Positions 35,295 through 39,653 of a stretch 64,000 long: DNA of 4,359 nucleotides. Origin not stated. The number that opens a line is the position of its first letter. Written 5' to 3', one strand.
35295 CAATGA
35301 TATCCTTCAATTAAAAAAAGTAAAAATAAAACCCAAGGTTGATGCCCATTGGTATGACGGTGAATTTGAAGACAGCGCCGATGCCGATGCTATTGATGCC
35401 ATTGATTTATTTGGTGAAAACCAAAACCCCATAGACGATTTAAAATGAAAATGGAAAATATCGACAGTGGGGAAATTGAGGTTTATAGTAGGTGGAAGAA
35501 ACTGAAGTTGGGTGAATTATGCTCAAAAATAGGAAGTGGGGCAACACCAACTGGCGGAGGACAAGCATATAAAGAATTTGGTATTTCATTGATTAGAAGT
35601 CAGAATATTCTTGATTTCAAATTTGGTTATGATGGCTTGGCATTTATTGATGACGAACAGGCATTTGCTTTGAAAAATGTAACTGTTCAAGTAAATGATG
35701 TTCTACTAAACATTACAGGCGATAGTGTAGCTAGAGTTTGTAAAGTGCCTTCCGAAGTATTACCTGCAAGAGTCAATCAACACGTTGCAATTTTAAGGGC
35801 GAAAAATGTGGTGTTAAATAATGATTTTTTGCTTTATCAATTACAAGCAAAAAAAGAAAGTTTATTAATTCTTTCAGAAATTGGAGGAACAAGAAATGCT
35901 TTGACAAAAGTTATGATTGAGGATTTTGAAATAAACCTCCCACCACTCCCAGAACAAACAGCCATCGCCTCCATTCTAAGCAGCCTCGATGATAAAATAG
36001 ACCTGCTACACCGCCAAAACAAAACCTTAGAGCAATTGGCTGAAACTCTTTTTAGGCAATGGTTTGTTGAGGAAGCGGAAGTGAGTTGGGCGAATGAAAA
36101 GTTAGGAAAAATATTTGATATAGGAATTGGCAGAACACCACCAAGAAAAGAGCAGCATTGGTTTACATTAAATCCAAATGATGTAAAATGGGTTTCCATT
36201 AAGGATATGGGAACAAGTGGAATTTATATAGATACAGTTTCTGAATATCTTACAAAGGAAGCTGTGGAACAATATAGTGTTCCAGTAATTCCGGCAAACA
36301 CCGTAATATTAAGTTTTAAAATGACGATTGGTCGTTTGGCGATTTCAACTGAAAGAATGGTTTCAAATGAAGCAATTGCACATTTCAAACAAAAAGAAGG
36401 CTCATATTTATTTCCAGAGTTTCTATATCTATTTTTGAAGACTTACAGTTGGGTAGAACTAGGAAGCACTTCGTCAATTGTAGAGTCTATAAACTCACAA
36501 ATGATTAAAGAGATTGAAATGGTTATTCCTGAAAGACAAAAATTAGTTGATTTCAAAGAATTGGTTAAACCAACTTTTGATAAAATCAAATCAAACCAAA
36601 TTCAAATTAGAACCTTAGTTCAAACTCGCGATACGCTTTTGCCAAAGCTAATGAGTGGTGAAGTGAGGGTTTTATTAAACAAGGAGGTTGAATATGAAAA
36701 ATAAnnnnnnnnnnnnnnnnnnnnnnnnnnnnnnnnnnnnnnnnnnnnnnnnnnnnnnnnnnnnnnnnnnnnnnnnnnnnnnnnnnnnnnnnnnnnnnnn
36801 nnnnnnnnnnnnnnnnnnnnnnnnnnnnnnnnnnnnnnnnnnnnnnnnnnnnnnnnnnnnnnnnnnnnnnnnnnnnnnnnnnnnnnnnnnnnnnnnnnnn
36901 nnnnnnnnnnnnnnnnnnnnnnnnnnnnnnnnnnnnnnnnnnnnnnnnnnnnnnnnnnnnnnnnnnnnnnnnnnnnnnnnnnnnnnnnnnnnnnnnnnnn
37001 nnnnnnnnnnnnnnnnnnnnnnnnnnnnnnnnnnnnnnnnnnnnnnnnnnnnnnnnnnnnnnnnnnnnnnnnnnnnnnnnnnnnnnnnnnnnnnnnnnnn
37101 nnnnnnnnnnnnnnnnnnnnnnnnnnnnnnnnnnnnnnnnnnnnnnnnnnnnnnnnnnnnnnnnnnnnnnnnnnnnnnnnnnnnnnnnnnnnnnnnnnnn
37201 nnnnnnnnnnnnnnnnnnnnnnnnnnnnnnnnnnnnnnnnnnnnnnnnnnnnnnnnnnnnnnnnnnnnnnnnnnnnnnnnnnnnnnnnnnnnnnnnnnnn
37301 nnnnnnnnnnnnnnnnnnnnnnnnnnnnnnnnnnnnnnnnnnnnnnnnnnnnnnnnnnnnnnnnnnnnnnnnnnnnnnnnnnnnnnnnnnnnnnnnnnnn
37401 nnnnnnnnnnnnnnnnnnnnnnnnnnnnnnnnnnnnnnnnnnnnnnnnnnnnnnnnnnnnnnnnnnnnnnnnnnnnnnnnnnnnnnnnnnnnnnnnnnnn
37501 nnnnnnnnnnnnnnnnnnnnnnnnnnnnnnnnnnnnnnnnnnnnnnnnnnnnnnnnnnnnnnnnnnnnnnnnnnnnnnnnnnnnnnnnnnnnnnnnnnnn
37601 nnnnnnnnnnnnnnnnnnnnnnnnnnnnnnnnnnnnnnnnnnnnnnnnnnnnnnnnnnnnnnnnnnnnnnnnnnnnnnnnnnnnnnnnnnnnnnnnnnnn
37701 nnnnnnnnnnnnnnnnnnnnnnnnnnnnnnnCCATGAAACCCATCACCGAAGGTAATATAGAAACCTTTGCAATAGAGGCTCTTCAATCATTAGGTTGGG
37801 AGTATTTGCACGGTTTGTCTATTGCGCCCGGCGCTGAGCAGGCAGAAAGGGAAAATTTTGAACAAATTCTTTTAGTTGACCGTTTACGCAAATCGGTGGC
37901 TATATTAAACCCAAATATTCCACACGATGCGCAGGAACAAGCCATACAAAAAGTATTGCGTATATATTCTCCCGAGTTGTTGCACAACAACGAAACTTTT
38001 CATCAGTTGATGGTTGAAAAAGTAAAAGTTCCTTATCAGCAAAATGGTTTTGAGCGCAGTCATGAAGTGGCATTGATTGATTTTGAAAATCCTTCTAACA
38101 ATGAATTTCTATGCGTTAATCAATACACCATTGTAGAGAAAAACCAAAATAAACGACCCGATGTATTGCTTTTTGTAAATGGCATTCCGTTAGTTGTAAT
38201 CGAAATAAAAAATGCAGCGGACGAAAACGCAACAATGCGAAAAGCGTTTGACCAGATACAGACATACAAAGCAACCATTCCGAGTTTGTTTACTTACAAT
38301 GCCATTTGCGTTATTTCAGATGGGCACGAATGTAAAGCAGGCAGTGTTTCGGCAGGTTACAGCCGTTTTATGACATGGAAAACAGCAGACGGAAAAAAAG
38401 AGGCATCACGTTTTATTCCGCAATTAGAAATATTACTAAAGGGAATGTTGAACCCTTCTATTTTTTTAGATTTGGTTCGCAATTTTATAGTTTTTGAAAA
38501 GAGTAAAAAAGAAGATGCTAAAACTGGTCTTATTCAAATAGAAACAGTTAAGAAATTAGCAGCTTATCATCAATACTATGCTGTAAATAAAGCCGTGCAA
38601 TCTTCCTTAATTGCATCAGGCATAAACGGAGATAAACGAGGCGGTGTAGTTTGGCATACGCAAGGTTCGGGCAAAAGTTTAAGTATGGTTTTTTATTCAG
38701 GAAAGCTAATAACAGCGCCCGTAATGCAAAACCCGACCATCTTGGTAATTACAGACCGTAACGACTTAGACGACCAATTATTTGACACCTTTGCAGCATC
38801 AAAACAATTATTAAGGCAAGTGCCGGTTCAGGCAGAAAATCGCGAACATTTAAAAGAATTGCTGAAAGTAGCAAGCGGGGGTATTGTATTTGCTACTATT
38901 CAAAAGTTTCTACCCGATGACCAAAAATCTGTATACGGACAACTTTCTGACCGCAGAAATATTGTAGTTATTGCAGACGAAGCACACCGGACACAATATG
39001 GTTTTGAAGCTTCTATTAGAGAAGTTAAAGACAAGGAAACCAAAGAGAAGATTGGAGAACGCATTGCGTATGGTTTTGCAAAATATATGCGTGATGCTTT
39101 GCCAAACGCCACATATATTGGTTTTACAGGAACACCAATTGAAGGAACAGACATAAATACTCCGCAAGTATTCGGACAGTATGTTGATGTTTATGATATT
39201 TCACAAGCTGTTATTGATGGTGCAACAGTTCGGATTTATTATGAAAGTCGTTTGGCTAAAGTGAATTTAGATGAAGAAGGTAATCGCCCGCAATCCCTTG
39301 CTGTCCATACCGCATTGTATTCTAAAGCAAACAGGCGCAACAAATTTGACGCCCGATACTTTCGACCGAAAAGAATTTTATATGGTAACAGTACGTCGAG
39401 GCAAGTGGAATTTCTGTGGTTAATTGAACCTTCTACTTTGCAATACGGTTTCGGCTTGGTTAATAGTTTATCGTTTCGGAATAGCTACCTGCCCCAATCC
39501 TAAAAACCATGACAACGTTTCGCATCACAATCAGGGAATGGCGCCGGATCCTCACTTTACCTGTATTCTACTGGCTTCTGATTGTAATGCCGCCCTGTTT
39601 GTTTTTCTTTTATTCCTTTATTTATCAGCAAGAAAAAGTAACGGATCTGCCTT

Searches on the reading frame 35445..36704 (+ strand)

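Call 89: search_protein_families(library=pfam, proteins=[window:35445-36704:+], max_evalue=0.00001)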
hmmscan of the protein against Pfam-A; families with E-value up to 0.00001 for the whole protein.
window:35445-36704:+ (419 aa): 1 family
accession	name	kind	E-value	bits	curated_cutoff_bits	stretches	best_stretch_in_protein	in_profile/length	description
PF01420.25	Methylase_S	-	2.5e-29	103.1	22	2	15-197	2-168/168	Type I restriction modification DNA specificity domain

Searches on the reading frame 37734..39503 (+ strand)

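Call 89: search_protein_families(library=pfam, proteins=[window:37734-39503:+], max_evalue=0.00001)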
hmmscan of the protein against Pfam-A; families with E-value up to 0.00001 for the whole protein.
window:37734-39503:+ (589 aa): 3 families
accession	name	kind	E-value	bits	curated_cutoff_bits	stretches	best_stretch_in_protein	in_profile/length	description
PF18766.7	SWI2_SNF2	-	1.9e-75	253.8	26.7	1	279-515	1-202/221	SWI2/SNF2 ATPase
PF04313.20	HSDR_N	-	1.3e-50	172.5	25.1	1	4-209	2-196/198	Type I restriction enzyme R protein N terminus (HSDR_N)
PF04851.21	ResIII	-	5.9e-18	65.8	22.5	1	278-469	6-163/164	Type III restriction enzyme, res subunit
